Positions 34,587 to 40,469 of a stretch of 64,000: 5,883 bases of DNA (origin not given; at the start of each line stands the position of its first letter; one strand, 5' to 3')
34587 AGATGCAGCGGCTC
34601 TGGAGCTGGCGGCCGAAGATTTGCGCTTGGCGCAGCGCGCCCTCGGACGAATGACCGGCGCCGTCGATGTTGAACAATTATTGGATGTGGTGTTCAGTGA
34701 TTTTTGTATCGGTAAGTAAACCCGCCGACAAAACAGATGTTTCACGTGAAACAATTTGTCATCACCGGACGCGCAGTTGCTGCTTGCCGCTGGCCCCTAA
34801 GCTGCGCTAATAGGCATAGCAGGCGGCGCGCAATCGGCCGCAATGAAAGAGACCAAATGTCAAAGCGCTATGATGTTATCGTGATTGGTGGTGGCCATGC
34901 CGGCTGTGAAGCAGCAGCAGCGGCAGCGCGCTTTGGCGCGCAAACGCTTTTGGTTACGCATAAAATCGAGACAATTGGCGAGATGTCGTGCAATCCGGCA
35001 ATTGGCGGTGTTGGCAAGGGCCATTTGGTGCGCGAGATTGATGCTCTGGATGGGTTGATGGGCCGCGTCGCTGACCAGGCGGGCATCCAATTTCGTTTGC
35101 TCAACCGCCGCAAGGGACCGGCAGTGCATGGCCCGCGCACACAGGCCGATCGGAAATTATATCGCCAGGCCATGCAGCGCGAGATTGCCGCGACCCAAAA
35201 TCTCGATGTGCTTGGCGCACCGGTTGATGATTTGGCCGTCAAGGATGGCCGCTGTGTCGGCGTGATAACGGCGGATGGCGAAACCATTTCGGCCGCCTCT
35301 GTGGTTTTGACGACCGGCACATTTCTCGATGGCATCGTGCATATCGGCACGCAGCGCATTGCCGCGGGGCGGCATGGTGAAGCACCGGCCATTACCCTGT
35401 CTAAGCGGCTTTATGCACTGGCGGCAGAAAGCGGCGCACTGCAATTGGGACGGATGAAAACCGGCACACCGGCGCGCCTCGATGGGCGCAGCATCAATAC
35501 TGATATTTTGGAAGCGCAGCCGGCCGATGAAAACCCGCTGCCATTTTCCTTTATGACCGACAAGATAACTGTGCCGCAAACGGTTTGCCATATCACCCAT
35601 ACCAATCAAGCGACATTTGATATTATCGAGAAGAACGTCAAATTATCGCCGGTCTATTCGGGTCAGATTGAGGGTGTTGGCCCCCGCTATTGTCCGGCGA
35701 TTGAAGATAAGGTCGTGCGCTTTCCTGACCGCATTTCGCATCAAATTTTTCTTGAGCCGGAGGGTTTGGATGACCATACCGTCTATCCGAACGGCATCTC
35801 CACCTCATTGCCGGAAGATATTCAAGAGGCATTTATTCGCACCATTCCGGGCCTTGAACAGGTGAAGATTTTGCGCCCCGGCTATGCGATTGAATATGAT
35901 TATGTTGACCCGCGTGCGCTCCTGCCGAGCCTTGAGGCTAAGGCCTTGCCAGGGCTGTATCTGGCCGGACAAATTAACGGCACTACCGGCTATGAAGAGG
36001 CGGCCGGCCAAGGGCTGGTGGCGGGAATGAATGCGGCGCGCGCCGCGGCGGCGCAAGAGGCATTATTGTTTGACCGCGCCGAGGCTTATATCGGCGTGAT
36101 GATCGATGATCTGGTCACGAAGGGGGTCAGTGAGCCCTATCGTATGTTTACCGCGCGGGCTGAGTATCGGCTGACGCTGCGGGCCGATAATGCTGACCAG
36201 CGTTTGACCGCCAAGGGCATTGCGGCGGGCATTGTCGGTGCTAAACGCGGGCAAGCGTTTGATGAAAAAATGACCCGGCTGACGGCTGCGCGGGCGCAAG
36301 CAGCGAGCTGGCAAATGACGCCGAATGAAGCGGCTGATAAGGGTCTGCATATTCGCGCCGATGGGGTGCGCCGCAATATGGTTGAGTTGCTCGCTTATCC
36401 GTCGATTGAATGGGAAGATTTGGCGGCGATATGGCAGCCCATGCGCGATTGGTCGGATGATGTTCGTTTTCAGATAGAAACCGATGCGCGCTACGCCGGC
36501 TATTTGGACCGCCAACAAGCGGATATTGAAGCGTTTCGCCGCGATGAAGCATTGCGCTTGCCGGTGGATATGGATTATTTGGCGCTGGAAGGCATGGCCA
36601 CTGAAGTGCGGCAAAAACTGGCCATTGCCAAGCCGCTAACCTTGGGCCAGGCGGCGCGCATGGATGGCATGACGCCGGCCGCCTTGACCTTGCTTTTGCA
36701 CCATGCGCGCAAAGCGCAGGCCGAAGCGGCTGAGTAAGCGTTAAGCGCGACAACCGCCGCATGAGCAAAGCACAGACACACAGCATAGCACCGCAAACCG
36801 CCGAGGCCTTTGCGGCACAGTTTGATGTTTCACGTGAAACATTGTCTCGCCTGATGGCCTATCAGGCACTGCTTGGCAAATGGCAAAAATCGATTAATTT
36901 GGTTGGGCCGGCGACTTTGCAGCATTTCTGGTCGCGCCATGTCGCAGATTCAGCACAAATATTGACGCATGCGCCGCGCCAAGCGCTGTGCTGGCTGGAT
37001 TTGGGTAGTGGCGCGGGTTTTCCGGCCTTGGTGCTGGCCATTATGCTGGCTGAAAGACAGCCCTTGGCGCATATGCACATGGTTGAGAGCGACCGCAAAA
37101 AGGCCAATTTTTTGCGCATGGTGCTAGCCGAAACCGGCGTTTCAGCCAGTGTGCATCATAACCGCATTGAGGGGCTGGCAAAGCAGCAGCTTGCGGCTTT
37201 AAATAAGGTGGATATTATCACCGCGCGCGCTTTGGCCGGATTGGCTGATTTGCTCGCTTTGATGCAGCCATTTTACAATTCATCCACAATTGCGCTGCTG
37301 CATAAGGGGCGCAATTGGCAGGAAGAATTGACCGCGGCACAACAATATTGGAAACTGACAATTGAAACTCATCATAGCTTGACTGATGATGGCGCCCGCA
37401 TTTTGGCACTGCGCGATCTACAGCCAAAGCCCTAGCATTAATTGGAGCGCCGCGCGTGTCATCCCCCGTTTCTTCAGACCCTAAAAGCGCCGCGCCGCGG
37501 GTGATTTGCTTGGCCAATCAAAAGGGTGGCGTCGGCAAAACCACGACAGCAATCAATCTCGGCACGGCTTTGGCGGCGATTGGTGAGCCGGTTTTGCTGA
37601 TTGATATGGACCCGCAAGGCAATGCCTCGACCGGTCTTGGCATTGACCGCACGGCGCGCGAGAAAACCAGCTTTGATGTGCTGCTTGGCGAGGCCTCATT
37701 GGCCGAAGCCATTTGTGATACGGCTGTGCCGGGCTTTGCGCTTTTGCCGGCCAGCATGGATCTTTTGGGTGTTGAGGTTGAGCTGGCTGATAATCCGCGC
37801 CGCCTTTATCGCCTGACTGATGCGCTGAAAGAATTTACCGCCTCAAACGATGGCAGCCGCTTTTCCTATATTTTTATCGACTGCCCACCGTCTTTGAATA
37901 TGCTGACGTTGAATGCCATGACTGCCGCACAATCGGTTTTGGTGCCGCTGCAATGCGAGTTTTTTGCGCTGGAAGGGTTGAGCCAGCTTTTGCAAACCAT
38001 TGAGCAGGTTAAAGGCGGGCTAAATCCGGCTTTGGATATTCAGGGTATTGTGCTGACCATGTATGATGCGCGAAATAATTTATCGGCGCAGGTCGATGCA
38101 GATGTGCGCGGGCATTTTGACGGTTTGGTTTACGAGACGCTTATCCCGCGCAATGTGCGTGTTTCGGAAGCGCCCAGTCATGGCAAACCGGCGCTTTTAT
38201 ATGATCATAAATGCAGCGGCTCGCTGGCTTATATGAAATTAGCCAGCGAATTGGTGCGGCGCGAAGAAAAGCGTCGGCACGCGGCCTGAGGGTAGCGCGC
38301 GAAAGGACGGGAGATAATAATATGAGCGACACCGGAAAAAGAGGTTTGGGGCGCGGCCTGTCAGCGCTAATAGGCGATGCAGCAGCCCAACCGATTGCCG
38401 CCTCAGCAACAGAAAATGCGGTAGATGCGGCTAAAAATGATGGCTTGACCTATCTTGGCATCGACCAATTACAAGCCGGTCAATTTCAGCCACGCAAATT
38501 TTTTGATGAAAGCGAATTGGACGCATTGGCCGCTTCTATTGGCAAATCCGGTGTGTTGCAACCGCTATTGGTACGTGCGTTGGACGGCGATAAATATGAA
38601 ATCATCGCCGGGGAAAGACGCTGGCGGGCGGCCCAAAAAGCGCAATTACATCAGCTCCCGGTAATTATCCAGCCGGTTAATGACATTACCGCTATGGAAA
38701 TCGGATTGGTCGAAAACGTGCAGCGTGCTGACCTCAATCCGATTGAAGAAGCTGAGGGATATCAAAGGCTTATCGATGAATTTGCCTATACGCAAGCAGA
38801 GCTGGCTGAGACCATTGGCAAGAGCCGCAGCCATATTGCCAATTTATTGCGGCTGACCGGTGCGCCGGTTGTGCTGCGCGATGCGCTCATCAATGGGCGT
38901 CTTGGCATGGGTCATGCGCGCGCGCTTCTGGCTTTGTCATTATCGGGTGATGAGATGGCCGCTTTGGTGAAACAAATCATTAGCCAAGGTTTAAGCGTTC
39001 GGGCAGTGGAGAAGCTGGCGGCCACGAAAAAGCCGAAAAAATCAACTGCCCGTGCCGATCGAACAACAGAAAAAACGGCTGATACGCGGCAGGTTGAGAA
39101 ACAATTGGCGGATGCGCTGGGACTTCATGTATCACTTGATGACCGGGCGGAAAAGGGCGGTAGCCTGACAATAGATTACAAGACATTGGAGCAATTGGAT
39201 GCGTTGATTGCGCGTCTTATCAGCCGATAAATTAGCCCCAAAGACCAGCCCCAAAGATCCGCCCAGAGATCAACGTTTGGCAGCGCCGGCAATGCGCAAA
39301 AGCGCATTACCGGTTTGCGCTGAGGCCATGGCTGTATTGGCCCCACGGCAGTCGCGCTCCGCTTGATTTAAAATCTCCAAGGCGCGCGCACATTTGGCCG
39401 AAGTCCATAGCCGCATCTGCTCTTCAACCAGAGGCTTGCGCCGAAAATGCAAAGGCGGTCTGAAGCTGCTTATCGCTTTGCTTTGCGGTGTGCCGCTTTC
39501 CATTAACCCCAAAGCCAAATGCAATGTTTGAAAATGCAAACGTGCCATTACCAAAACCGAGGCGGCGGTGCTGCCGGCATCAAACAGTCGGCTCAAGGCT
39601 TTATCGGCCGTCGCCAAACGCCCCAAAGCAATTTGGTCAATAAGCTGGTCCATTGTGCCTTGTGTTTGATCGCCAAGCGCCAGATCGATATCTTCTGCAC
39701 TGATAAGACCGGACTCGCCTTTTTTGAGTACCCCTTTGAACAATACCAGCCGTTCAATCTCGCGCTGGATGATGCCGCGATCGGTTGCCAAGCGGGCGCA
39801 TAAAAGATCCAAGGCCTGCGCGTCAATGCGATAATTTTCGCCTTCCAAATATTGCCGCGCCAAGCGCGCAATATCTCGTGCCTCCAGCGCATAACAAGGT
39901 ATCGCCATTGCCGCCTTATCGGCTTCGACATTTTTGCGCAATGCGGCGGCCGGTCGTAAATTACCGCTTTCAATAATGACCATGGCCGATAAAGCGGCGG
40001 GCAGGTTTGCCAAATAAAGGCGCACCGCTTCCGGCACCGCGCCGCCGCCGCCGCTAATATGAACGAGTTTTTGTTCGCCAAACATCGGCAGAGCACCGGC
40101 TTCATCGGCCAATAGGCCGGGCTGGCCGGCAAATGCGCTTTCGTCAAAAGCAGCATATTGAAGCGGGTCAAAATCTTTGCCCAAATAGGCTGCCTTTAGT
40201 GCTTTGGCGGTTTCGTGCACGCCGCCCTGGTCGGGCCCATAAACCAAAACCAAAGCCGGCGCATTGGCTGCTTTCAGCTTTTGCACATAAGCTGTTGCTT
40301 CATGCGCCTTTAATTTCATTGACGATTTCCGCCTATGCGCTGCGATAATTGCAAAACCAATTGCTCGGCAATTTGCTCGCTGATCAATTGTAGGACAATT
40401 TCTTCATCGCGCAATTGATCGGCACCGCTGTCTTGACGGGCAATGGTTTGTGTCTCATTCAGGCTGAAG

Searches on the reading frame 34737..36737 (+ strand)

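Call 4: search_protein_families(library=ncbifam, proteins=[window:34737-36737:+])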
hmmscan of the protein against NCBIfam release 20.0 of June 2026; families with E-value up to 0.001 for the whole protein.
window:34737-36737:+ (666 aa): 30 families (the best 25 are shown)
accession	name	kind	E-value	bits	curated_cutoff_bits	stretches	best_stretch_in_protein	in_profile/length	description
TIGR00136.1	mnmG_gidA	equivalog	6.7e-239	794.3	524.85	1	45-659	1-614/616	tRNA uridine-5-carboxymethylaminomethyl(34) synthesis enzyme MnmG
NF003739.0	PRK05335.1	equivalog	2.4e-22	79.3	262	1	353-460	280-387/441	methylenetetrahydrofolate--tRNA-(uracil(54)-C(5))-methyltransferase (FADH(2)-oxidizing) TrmFO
TIGR00137.1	gid_trmFO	equivalog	2.8e-17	62.7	428.65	1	353-463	277-387/433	FADH(2)-oxidizing methylenetetrahydrofolate--tRNA-(uracil(54)-C(5))-methyltransferase TrmFO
NF006130.0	PRK08274.1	equivalog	1.4e-08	34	369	1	41-74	2-35/467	FAD-dependent tricarballylate dehydrogenase TcuA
TIGR02032.1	GG-red-SF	subfamily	2.4e-08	34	158.8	1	45-194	1-146/297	geranylgeranyl reductase family protein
TIGR03140.1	AhpF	equivalog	1.8e-06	26.8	502.9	1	35-77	203-245/515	alkyl hydroperoxide reductase subunit F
NF005691.0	PRK07494.1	equivalog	2.6e-06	26.3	459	1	41-78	5-42/404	UbiH/UbiF family hydroxylase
TIGR01372.1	soxA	subfamily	1.4e-05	23.1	1164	1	38-85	162-209/996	sarcosine oxidase subunit alpha family protein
NF007542.0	PRK10157.1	subfamily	1.7e-05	23.7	610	0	149-195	119-162/428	FAD-dependent oxidoreductase FixC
NF003725.0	PRK05329.2-4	equivalog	1.8e-05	23.8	345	0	40-76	4-40/429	glycerol-3-phosphate dehydrogenase subunit GlpB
NF003722.0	PRK05329.1-5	equivalog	2e-05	24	349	1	45-86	5-46/428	glycerol-3-phosphate dehydrogenase subunit GlpB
NF053676.1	4oxCHCAChcC1Cy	equivalog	2.8e-05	22.7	1000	0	44-84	1-40/528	4-oxocyclohexanecarboxylate 2-dehydrogenase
NF041160.1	DGGPL_Thplmales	equivalog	3.5e-05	22.9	780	1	44-87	3-46/396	digeranylgeranylglycerophospholipid reductase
TIGR04542.1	GMC_mycofac_2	equivalog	3.9e-05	22.9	400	1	131-196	161-226/425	mycofactocin system GMC family oxidoreductase MftG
NF009478.0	PRK12844.1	equivalog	4.5e-05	22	789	0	41-81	5-44/559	3-ketosteroid-delta-1-dehydrogenase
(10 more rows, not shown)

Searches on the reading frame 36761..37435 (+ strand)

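Call 35: search_protein_families(library=ncbifam, proteins=[window:36761-37435:+], max_evalue=1e-10)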
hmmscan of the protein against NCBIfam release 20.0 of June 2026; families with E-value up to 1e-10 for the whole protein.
window:36761-37435:+ (224 aa): 1 family
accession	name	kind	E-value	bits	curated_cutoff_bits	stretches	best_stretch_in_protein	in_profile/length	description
TIGR00138.1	rsmG_gidB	equivalog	6.9e-33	113.8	99.5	1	32-207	2-172/183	16S rRNA (guanine(527)-N(7))-methyltransferase RsmG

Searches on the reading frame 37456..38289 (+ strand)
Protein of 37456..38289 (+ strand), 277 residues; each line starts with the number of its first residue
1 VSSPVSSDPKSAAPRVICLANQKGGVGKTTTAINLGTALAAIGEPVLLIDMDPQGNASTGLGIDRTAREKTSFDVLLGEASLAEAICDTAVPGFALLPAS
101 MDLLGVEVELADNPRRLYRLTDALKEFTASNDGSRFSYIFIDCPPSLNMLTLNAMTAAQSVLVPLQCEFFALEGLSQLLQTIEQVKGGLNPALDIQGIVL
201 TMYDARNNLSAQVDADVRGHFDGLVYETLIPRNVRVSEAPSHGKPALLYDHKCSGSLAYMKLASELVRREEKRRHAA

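Call 35: search_protein_families(library=ncbifam, proteins=[window:37456-38289:+], max_evalue=1e-10)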
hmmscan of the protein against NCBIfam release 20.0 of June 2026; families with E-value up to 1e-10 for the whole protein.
window:37456-38289:+ (277 aa): 8 families
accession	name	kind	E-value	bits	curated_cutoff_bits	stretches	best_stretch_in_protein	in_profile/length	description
TIGR01969.1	minD_arch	subfamily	4.7e-28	98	201.75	1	15-272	1-236/251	cell division ATPase MinD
NF041546.1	ParA_partition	equivalog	1.8e-25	89.7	180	1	16-67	1-52/203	ParA family partition ATPase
TIGR03453.1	partition_RepA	equivalog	1.5e-24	86.6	348.45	1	15-239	105-343/387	plasmid partitioning protein RepA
NF041283.1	PrgP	equivalog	1.3e-20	73.9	400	1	15-235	3-227/297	ParA superfamily DNA segregation protein PrgP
TIGR01968.1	minD_bact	equivalog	5.1e-19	68.6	212.9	1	15-270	2-240/261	septum site-determining protein MinD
NF010443.0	PRK13869.1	subfamily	8.2e-18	64.4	446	1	15-239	122-360/405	plasmid-partitioning protein RepA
NF010259.0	PRK13705.1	equivalog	1.1e-14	54.2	725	1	8-229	100-331/388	plasmid-partitioning protein SopA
TIGR03371.1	cellulose_yhjQ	equivalog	1.7e-14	53.9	157.85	1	16-264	3-239/246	cellulose biosynthesis protein BcsQ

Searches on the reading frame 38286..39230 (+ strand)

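Call 35: search_protein_families(library=ncbifam, proteins=[window:38286-39230:+], max_evalue=1e-10)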
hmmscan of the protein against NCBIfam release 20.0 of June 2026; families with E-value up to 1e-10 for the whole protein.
window:38286-39230:+ (314 aa): 4 families
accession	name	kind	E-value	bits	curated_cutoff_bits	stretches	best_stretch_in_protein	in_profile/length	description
TIGR04285.1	nucleoid_noc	exception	1.5e-63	214.6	315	1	55-270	3-218/255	nucleoid occlusion protein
TIGR00180.1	parB_part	domain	2.9e-49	167.3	58.45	1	54-231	5-185/186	ParB/RepB/Spo0J family partition protein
TIGR03734.1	PRTRC_parB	hypoth_equivalog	7.9e-36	123.7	278.6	1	68-246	7-187/555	PRTRC system ParB family protein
NF010406.0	PRK13832.1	subfamily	1.4e-11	43.7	640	1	78-222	29-174/578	plasmid partitioning protein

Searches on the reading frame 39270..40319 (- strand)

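Call 35: search_protein_families(library=ncbifam, proteins=[window:39270-40319:-], max_evalue=1e-10)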
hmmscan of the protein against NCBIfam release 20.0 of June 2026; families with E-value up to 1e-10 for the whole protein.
window:39270-40319:- (349 aa): 2 families
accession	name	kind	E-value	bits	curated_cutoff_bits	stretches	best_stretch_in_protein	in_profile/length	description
TIGR01128.2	holA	equivalog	1.8e-43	149.1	80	1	24-328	2-302/316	DNA polymerase III subunit delta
NF005134.0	PRK06585.1-1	equivalog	4.6e-16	58.7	478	1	2-328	2-311/326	DNA polymerase III subunit delta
